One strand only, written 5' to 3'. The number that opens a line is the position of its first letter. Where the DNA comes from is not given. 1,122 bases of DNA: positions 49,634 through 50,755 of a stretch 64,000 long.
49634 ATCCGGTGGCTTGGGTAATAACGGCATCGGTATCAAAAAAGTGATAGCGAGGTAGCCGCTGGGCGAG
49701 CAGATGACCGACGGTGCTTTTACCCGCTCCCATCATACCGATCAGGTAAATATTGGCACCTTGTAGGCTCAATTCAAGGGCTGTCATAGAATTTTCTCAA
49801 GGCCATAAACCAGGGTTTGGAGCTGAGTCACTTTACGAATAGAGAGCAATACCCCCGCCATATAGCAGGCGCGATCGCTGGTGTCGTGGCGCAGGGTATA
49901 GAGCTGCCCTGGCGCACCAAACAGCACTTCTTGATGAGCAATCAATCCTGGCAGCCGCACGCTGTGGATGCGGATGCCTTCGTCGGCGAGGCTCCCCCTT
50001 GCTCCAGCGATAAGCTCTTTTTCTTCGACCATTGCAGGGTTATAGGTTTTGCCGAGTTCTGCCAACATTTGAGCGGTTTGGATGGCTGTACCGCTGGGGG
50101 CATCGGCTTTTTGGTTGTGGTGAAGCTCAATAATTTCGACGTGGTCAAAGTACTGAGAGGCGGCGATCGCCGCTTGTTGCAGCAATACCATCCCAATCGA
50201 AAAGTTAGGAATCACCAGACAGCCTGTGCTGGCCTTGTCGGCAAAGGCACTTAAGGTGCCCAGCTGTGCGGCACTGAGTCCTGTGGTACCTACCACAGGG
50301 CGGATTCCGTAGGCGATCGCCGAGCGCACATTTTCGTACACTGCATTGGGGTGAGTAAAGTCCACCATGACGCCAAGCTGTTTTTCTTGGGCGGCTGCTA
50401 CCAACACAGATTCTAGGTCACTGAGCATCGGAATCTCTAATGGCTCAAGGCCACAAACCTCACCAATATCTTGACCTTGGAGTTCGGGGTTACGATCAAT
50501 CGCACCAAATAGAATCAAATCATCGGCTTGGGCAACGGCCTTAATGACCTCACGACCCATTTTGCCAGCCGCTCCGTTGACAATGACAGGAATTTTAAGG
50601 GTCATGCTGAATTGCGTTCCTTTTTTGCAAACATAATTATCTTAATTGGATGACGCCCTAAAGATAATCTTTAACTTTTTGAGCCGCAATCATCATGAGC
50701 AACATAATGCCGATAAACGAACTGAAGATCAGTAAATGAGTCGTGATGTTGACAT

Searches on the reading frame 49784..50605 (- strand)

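Call 3: search_protein_families(library=pfam, proteins=[window:49784-50605:-], max_evalue=0.01)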
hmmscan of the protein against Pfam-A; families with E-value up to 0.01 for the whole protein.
window:49784-50605:- (273 aa): 2 families
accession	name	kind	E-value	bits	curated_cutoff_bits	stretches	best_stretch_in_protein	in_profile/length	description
PF01113.26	DapB_N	-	5.8e-35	120.5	25.6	1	5-135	1-124/124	Dihydrodipicolinate reductase, N-terminus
PF05173.19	DapB_C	-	9.1e-33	113.3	27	1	138-273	1-121/121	Dihydrodipicolinate reductase, C-terminus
